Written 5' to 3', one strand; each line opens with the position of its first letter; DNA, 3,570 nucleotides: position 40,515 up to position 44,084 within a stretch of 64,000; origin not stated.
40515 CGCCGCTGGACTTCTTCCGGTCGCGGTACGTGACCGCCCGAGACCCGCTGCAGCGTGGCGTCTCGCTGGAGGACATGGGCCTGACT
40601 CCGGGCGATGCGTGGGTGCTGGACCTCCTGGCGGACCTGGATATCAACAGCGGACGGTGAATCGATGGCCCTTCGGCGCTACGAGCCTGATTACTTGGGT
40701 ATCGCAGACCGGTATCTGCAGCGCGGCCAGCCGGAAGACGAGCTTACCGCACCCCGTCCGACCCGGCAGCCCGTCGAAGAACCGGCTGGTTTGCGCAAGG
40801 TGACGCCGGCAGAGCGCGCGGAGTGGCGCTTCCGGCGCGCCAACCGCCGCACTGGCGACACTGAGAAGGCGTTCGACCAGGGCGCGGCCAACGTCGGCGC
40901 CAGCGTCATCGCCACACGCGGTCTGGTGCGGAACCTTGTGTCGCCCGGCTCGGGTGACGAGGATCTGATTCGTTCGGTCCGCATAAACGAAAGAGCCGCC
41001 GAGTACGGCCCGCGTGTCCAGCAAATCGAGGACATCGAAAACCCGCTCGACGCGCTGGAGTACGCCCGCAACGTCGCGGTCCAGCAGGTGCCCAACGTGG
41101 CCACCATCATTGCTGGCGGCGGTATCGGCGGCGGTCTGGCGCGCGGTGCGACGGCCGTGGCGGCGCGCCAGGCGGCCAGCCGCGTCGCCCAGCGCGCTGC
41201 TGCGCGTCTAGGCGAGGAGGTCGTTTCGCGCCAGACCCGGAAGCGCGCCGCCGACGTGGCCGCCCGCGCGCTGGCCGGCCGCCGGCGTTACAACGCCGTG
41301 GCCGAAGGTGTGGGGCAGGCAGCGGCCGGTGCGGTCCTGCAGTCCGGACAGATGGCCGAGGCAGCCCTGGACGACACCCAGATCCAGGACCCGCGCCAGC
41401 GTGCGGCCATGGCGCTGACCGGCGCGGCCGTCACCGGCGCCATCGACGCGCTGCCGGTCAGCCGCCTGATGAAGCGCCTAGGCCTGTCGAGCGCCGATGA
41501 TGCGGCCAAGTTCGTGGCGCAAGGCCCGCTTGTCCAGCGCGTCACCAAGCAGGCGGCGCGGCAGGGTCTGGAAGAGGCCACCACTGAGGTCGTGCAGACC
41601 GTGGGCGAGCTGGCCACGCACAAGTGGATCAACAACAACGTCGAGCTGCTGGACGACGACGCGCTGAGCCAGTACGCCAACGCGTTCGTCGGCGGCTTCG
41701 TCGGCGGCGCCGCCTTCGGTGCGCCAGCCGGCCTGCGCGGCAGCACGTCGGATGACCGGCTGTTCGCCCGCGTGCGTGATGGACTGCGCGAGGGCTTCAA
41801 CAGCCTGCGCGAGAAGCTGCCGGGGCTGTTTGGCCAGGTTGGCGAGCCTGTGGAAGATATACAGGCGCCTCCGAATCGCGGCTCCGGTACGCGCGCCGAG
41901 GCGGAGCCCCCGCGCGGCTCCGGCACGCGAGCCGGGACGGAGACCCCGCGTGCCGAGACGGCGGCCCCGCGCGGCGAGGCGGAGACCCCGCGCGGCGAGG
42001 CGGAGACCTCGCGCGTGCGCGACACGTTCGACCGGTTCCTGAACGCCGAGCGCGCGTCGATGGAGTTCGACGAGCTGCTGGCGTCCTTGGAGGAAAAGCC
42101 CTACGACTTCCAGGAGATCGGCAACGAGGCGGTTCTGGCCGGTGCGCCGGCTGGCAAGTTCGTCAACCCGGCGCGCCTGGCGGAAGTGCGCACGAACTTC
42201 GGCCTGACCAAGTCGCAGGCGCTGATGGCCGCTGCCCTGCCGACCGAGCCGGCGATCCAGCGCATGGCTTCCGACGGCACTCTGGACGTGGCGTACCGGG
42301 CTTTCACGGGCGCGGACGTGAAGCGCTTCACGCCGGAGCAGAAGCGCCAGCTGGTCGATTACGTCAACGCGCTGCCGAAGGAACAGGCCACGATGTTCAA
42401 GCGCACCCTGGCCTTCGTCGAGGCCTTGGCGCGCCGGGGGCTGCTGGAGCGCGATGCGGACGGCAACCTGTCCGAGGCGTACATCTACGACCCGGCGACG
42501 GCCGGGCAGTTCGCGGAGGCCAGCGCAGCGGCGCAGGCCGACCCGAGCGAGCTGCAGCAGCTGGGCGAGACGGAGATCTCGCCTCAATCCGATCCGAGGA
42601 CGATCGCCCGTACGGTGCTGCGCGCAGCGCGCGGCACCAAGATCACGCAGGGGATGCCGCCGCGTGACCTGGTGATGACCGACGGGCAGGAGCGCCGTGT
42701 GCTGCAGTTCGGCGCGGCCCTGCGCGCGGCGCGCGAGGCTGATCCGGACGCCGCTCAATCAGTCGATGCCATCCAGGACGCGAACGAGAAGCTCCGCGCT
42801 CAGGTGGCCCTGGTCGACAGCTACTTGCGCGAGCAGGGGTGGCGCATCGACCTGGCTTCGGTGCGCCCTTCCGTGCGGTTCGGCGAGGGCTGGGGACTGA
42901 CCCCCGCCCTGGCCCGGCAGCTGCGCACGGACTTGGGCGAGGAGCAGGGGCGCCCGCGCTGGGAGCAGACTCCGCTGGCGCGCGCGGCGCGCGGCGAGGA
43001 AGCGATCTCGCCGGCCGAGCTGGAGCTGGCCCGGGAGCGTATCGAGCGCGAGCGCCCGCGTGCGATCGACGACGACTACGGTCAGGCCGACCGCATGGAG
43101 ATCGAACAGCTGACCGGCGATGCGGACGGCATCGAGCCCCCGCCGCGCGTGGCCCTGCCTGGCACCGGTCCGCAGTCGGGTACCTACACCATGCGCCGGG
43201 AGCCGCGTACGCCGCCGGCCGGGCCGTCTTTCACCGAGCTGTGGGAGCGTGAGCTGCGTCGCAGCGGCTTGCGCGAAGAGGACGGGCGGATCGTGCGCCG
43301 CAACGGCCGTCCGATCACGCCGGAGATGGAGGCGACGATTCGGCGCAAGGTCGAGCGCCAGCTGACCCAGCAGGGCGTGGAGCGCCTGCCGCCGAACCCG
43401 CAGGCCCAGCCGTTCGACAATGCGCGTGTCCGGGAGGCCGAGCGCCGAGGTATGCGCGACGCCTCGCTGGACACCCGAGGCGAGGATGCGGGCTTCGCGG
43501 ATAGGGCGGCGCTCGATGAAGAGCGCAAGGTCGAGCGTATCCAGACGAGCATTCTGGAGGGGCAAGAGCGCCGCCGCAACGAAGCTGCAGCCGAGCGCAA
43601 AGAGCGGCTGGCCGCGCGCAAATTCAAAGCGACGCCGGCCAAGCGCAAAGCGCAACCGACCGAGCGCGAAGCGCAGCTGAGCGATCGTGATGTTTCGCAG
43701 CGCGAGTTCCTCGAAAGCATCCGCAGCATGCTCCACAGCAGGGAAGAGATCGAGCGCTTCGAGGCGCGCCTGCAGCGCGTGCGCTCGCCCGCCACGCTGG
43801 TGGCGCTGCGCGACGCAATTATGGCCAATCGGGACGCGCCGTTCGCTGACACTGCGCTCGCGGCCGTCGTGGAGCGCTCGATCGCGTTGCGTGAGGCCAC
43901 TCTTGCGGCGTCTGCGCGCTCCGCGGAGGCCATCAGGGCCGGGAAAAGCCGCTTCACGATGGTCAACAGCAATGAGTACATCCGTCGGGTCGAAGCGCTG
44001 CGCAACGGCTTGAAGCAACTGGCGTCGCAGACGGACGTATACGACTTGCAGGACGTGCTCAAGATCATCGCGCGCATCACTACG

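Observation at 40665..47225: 2186-aa virion protein with an HExxH centre and glycine-zipper segments: candidate injected polyvalent effector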

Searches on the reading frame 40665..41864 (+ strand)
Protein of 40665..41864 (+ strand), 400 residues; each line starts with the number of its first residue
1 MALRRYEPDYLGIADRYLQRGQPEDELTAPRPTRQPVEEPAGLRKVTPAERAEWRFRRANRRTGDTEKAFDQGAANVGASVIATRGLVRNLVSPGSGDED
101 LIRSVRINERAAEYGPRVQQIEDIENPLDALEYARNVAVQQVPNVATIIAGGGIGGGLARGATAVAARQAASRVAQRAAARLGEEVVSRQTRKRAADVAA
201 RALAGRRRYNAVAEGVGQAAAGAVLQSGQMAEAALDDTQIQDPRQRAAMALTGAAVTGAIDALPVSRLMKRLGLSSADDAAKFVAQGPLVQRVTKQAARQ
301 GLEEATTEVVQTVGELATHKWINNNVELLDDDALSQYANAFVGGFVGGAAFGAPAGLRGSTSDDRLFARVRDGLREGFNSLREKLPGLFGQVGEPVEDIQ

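Call 102: find_homologous_proteins(query=A8, max_evalue=0.001)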
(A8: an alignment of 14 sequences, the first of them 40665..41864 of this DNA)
Query A8 (14 sequences) (400 aa, profile of the alignment): 3 proteins with E <= 0.001 among 8000 candidates.
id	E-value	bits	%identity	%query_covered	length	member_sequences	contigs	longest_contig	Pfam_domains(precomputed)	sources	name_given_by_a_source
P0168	2.0e-91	325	25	23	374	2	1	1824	-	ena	-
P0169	4.2e-39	153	23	9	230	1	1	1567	-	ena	-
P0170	3.1e-34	137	28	16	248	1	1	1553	-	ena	-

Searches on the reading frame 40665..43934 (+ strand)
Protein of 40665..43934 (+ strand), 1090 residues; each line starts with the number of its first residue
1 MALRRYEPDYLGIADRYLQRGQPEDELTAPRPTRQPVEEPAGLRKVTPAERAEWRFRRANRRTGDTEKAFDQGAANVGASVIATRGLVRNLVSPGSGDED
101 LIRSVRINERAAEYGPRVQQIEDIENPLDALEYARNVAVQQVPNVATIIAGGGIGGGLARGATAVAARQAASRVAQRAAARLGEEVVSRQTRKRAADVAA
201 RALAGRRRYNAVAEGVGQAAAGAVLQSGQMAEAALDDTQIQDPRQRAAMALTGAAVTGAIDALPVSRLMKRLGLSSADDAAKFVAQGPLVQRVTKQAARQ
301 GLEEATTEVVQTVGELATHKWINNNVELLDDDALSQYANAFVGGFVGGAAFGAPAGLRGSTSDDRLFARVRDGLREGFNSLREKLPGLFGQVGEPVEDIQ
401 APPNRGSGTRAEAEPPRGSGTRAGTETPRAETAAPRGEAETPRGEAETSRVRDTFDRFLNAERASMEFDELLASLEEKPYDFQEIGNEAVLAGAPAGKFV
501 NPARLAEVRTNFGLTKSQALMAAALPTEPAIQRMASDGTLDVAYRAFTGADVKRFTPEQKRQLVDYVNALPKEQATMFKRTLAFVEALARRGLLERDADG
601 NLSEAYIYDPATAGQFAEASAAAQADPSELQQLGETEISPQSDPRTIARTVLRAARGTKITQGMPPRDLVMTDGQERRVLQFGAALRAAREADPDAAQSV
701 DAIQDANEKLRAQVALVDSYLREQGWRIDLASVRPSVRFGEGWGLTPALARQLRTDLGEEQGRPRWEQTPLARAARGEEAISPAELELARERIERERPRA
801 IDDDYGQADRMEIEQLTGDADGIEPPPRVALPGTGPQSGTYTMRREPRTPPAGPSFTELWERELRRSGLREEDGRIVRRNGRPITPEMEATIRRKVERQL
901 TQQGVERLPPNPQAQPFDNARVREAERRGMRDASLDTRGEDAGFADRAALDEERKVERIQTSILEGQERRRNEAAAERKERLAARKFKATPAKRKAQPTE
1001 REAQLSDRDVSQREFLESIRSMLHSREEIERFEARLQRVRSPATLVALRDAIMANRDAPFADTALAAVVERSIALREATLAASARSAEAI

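Call 65: predict_structure(alignment_id=A4)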
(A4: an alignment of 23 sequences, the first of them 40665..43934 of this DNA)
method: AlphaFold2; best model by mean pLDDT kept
length: 1090 residues; sequences in the alignment: 23
mean_pLDDT: 60.4   pTM: 0.33
mean pLDDT of the five models: 60.4, 60.0, 53.7, 53.5, 50.1
residues with pLDDT >= 90: 37; 70-90: 394; 50-70: 251; < 50: 408
segments of 3 or more residues with pLDDT < 50: 1-9, 20-41, 152-212, 271-310, 345-375, 384-401, 403-452, 604-642, 760-768, 779-781, 796-852, 904-921, 938-944, 987-1008
pLDDT, mean of each block of 10 residues (from residue 1): 41 52 39 39 61 76 76 81 83 83 87 80 62 67 63 38 30 34 33 39 38 56 75 71 76 69 56 42 34 32 42 58 53 51 47 33 41 50 47 34 31 31 32 34 38 49 57 58 59 59 80 85 88 89 85 83 89 85 79 70 48 38 39 35 67 87 81 89 88 83 86 90 89 81 75 75 45 50 66 51 38 35 33 30 28 64 83 78 80 78 46 39 57 53 52 60 62 69 52 37 41 77 88 86 84 87 88 82 64
secondary structure, 60 per line:
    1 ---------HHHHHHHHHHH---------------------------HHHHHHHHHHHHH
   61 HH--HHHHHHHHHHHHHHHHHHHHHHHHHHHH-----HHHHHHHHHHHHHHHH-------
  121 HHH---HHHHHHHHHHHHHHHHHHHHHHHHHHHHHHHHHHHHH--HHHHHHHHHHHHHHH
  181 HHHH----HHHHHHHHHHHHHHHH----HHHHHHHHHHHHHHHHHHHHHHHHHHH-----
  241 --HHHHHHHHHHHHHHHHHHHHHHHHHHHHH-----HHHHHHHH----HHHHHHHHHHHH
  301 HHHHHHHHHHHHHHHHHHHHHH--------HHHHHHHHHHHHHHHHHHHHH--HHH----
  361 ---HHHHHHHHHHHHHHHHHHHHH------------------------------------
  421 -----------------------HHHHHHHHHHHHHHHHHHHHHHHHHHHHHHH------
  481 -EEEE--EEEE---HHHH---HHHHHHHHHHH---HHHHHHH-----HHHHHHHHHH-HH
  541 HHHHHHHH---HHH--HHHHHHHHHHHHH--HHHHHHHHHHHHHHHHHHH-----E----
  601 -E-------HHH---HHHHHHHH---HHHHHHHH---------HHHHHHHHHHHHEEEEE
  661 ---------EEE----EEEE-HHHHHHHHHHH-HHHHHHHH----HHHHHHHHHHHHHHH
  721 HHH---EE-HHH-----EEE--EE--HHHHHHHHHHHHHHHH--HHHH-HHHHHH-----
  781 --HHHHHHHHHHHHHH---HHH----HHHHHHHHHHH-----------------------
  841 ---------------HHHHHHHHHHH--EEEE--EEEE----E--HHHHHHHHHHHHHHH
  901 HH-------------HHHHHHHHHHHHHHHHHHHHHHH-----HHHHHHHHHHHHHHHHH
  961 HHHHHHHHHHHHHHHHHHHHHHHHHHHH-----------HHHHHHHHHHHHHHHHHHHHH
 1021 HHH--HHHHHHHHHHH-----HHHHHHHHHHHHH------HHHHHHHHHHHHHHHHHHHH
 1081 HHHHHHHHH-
elements in order (helices of 4 or more, strands of 3 or more residues): H10-20 H48-62 H65-92 H98-113 H127-163 H166-184 H189-204 H209-235 H243-271 H277-284 H289-322 H331-351 H364-384 H444-474 E482-485 E488-491 H495-498 H502-512 H516-522 H528-537 H539-548 H557-569 H572-590 H616-623 H627-634 H644-655 E656-660 E670-672 E677-680 H682-692 H694-701 H706-723 E738-740 H747-762 H765-768 H770-775 H783-796 H807-817 H856-866 E869-872 E875-878 H886-902 H916-938 H944-988 H1000-1023 H1026-1036 H1042-1054 H1061-1089

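Call 79: fold_search(model_id=the predicted structure, library=pdb)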
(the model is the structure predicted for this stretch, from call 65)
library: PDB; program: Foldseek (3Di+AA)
matches with E <= 10: 118; with E <= 0.001: 0
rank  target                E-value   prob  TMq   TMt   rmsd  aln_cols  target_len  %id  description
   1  7zjr                  5.7e-01  0.14  0.05  0.19  24.0       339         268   13  X-ray structure of the periplasmic region of PilJ from P. aeruginosa (released 2022-04-27)
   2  8wdf                  7.3e-01  0.11  0.05  0.19  23.1       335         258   13  Chemoreceptor PilJ from Pseudomonas aeruginosa PA14 (released 2024-07-24)
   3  8pm6                  8.3e-01  0.04  0.08  0.09  32.8       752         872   11  Human bile salt export pump (BSEP) in complex with inhibitor GBM in nanodiscs (released 2023-11-22)
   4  7dce_X                1.1e+00  0.10  0.08  0.17  22.3       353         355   10  Cryo-EM structure of human XKR8-basigin complex bound to Fab fragment (released 2021-10-20)
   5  9csi                  1.6e+00  0.08  0.08  0.13  24.0       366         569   10  A. baumannii MsbA Bound to Cerastecin Compound 5 (released 2024-09-04)
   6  8vsi_A                1.6e+00  0.08  0.07  0.12  25.1       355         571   11  Mechanistic Insights Revealed by YbtPQ in the Occluded State (released 2024-04-10)
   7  8sa0                  1.6e+00  0.05  0.06  0.06  27.7       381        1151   12  CryoEM structure of P-Glycoprotein in occluded closed state under continuous turnover conditions with verapamil (released 2025-04-23)
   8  9krk                  1.6e+00  0.02  0.07  0.08  36.1       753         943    9  Cryo-EM structure of human ABCC4 (Apo state) (released 2025-09-24)
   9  7ze5_C                1.8e+00  0.04  0.06  0.10  29.4       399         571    9  Occ(apo/return) conformation of CydDC mutant (E500Q.C) in ATP(CydC)/AMP-PNP(CydD) bound state (Dataset-23) (released 2023-04-19)
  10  4mrn_A                1.9e+00  0.07  0.08  0.12  28.0       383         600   13  Structure of a bacterial Atm1-family ABC transporter (released 2014-03-19)
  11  8sxb                  2.1e+00  0.04  0.07  0.07  22.9       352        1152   11  Bovine multidrug resistance protein 4 (MRP4) bound to prostaglandin E2 in MSP lipid nanodisc (released 2024-01-17)
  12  8px9_B                2.2e+00  0.04  0.06  0.09  27.5       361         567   10  Structure of the antibacterial peptide ABC transporter McjD, solved at wavelength 2.75 A (released 2023-10-25)
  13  8i4a                  2.3e+00  0.05  0.07  0.06  28.9       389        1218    9  Cryo-EM structure of dipyridamole-bound ABCC4 (released 2023-05-24)
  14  8b70_A                2.4e+00  0.03  0.07  0.10  23.4       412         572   12  KimA from B. subtilis with nucleotide second-messenger c-di-AMP bound (released 2023-01-18)
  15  8qcb_B                2.4e+00  0.03  0.08  0.11  25.0       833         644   11  CryoEM structure of a S. Cerevisiae Ski2387 complex in the open state (released 2023-11-08)
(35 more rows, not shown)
